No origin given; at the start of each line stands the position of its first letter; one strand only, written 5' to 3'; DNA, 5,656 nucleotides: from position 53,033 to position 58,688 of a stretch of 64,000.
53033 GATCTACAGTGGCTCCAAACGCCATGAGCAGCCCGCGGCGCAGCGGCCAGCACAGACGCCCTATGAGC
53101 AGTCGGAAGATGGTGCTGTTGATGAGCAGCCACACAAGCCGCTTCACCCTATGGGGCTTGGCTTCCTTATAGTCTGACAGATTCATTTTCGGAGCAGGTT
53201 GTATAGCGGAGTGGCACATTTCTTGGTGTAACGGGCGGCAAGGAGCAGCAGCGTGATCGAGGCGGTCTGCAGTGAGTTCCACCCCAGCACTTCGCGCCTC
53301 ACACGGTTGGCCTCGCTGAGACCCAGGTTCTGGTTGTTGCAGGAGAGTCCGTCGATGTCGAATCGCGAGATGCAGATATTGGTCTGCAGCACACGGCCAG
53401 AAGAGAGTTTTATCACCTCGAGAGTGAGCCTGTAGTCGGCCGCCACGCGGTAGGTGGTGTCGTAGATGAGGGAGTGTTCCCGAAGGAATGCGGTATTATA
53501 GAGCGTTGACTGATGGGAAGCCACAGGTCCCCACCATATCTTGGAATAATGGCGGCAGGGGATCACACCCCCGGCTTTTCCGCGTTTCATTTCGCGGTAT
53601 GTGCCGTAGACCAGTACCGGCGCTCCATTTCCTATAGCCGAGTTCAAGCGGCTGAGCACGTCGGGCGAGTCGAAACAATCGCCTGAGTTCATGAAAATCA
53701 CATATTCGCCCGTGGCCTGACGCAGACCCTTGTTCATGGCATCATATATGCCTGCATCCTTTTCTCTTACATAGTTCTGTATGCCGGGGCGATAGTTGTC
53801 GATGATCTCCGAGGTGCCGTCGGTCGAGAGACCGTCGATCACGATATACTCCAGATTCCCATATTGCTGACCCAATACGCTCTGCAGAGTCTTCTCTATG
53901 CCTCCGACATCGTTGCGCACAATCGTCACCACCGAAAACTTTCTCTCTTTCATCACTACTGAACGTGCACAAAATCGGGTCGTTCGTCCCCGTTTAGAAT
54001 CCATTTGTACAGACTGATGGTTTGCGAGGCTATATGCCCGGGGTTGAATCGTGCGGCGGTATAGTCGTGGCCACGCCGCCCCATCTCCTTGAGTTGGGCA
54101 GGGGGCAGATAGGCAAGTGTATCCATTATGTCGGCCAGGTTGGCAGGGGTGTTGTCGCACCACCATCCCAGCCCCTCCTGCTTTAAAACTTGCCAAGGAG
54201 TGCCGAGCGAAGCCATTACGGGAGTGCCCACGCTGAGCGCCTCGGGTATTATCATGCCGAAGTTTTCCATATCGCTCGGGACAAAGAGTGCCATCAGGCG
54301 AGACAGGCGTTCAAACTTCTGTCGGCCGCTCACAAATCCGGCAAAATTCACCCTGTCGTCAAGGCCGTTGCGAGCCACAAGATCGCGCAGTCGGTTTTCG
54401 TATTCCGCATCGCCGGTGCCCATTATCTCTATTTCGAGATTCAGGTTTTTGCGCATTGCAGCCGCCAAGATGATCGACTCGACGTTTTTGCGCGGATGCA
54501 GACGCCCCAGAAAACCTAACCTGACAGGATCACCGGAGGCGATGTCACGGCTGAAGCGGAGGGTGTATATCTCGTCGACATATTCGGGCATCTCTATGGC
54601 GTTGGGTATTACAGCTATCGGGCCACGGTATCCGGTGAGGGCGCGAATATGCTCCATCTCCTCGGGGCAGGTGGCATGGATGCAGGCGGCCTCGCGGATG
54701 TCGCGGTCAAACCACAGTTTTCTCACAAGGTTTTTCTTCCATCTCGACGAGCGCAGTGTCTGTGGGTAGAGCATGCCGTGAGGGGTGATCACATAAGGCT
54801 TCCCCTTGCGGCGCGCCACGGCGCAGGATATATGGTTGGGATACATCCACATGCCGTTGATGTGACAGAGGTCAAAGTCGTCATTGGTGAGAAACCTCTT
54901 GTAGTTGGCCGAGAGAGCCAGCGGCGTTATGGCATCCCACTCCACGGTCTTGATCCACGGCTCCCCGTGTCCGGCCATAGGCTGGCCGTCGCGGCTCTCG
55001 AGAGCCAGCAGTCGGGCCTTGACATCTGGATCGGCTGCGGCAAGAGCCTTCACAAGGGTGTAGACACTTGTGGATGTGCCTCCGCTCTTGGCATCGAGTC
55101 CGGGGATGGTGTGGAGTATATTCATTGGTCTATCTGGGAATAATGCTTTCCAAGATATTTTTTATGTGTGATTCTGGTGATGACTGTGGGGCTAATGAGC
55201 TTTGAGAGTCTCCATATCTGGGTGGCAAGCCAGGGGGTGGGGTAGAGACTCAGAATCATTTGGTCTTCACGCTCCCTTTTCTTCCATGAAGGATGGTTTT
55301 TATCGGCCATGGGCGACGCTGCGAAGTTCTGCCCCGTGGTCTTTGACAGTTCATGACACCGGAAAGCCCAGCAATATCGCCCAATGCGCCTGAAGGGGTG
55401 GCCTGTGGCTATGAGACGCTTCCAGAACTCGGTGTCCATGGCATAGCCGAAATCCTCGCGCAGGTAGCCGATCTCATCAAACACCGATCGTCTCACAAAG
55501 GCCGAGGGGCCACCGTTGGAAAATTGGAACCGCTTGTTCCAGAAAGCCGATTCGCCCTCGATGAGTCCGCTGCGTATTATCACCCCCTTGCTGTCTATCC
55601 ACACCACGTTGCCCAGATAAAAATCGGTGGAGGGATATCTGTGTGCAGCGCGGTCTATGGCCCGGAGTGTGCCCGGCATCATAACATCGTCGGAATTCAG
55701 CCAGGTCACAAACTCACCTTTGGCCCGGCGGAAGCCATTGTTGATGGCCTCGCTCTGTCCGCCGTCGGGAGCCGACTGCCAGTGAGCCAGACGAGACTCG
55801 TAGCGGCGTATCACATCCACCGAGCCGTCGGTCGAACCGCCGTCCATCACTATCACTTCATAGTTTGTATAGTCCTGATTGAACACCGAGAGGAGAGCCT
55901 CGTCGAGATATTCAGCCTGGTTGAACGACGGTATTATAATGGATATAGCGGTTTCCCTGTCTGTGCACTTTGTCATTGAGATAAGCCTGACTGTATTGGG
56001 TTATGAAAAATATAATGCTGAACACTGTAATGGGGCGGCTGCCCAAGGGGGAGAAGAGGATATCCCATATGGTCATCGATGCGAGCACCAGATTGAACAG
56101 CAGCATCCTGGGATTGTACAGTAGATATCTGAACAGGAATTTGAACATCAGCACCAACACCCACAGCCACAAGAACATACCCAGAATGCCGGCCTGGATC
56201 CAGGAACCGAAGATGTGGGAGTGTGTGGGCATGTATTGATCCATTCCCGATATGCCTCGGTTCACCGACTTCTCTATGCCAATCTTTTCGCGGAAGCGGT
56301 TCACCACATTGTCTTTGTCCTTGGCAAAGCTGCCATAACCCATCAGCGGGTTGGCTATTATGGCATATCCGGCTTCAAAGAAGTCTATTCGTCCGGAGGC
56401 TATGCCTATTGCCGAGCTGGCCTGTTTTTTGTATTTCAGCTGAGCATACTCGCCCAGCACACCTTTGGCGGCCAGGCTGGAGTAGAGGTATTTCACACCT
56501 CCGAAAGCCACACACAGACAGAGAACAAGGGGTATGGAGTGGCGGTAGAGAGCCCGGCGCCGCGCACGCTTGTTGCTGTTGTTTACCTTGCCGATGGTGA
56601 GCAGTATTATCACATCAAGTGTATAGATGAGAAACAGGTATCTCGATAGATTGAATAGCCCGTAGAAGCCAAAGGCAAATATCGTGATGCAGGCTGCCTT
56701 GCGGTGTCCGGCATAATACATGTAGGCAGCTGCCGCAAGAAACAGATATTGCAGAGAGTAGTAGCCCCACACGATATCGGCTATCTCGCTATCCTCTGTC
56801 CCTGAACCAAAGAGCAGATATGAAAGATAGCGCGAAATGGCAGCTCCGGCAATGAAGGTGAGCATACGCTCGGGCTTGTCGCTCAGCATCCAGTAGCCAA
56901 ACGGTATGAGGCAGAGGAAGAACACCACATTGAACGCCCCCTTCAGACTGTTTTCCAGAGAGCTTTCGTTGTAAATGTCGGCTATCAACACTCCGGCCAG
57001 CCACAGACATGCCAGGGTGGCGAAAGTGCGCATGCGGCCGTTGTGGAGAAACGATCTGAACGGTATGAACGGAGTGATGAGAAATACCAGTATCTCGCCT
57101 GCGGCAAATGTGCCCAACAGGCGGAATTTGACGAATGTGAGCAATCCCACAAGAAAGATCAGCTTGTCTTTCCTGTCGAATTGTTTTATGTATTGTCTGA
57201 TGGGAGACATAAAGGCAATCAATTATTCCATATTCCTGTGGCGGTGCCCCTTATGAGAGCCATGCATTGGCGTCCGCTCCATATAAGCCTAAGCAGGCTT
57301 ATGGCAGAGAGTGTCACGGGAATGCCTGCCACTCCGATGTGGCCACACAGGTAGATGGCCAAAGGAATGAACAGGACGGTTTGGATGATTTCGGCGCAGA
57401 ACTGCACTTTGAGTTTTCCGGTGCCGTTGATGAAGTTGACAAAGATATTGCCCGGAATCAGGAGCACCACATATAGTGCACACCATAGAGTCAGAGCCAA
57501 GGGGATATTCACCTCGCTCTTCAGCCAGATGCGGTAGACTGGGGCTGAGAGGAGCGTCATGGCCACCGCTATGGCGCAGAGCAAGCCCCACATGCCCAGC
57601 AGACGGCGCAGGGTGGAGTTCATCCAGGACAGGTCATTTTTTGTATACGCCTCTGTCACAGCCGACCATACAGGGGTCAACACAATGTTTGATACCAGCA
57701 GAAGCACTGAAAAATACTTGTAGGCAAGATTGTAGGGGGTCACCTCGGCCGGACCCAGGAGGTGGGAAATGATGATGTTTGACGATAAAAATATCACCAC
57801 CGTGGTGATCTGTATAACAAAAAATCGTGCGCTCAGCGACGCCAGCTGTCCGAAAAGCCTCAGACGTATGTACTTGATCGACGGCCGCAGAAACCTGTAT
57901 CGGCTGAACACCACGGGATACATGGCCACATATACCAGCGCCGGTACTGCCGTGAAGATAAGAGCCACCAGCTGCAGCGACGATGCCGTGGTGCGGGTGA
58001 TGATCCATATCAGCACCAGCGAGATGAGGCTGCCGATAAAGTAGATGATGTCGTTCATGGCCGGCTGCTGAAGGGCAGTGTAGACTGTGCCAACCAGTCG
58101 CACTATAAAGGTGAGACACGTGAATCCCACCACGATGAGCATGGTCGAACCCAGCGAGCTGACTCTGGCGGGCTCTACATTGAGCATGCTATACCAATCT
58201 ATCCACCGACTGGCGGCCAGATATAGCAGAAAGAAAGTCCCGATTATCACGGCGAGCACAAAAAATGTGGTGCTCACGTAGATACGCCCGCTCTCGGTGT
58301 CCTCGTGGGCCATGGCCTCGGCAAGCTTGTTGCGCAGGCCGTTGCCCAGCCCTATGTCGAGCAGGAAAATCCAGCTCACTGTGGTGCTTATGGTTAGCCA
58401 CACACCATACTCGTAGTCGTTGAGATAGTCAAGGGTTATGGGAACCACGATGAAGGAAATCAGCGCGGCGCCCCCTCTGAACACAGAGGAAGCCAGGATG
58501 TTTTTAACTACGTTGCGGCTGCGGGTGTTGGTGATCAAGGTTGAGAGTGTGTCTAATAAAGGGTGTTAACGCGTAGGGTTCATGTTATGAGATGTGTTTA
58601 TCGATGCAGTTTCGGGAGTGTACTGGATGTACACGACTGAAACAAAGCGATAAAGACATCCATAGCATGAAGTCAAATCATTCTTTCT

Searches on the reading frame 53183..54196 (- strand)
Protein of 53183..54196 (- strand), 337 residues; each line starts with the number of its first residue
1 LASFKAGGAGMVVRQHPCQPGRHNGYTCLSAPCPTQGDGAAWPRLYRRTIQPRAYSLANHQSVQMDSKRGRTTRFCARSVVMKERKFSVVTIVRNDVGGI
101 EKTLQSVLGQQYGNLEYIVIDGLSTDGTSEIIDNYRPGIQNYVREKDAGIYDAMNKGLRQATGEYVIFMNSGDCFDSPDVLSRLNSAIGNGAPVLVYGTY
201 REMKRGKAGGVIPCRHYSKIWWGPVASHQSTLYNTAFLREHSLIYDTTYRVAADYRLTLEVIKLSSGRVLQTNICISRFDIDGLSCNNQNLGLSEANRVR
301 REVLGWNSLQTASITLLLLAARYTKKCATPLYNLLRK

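Call 22: search_protein_families(library=pfam, proteins=[window:53183-54196:-], max_evalue=0.001)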
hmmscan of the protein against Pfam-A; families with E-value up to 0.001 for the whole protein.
window:53183-54196:- (337 aa): 3 families
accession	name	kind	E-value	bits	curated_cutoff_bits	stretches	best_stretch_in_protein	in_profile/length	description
PF00535.33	Glycos_transf_2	-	2.7e-22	79.9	23.3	1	88-201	1-116/168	Glycosyl transferase family 2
PF10111.15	Glyco_tranf_2_2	-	1.9e-06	28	27.3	1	89-186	2-104/276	Glycosyltransferase like family 2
PF13641.12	Glyco_tranf_2_3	-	0.00013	22.5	27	1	99-208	15-130/230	Glycosyltransferase like family 2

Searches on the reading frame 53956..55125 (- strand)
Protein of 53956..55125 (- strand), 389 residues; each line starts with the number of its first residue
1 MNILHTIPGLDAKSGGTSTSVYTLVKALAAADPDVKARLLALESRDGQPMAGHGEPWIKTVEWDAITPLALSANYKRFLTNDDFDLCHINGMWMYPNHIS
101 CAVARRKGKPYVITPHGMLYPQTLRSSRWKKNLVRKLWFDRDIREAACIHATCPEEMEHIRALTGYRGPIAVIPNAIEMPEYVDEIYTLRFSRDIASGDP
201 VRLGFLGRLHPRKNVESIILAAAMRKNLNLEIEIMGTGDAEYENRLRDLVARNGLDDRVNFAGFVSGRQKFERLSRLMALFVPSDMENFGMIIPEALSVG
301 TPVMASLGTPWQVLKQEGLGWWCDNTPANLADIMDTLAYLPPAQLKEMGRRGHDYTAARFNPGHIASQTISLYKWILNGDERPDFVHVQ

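Call 22: search_protein_families(library=pfam, proteins=[window:53956-55125:-], max_evalue=0.001)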
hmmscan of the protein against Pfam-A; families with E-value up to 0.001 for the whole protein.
window:53956-55125:- (389 aa): 5 families
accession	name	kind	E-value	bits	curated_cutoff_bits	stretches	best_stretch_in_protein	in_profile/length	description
PF13579.12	Glyco_trans_4_4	-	1.5e-20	74.6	29.7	1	15-175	1-157/158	Glycosyl transferase 4-like domain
PF00534.26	Glycos_transf_1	-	3.5e-19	69.4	26.4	1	198-339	13-157/172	Glycosyl transferases group 1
PF13439.12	Glyco_transf_4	-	4e-18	66.4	28.5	1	15-178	2-167/170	Glycosyltransferase Family 4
PF13692.12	Glyco_trans_1_4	-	2e-15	57.7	27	1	202-337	3-139/142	Glycosyl transferases group 1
PF20706.3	GT4-conflict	-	3.1e-05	23.6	26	1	195-306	192-311/385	Family 4 Glycosyltransferase in conflict systems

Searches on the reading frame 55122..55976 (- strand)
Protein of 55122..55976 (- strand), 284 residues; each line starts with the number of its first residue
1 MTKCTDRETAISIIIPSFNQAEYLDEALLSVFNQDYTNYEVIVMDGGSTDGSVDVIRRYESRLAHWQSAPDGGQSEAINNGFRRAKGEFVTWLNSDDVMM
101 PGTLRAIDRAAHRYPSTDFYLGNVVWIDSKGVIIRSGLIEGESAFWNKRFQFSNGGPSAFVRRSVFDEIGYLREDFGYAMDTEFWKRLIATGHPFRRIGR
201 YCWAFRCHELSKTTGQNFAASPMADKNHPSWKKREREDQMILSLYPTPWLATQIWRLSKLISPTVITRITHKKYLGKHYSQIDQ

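Call 22: search_protein_families(library=pfam, proteins=[window:55122-55976:-], max_evalue=0.001)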
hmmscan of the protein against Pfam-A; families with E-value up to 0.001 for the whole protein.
window:55122-55976:- (284 aa): 3 families
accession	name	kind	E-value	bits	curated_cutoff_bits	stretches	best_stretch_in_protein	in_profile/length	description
PF00535.33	Glycos_transf_2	-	1.2e-27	97.3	23.3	1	12-160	1-158/168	Glycosyl transferase family 2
PF13641.12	Glyco_tranf_2_3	-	4.6e-13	50.2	27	1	11-118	3-117/230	Glycosyltransferase like family 2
PF10111.15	Glyco_tranf_2_2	-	1.9e-07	31.3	27.3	1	12-188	1-199/276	Glycosyltransferase like family 2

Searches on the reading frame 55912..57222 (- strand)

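Call 22: search_protein_families(library=pfam, proteins=[window:55912-57222:-], max_evalue=0.001)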
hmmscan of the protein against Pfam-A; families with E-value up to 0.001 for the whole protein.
window:55912-57222:- (436 aa): 1 family
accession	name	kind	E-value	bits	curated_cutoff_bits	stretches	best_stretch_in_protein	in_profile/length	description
PF04932.20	Wzy_C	-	3.6e-06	27.3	31.7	1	162-353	4-149/149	O-Antigen ligase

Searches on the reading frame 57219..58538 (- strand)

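Call 22: search_protein_families(library=pfam, proteins=[window:57219-58538:-], max_evalue=0.001)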
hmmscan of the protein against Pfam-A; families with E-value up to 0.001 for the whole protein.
window:57219-58538:- (439 aa): 1 family
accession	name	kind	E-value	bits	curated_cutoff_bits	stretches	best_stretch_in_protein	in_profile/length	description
PF01943.22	Polysacc_synt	-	1.3e-11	44.9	28.2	1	10-290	1-265/274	Polysaccharide biosynthesis protein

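Call 40: search_protein_families(library=ncbifam, proteins=[window:57219-58538:-], max_evalue=0.00001)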
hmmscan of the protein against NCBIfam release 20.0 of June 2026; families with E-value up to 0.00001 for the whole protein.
window:57219-58538:- (439 aa): 0 families
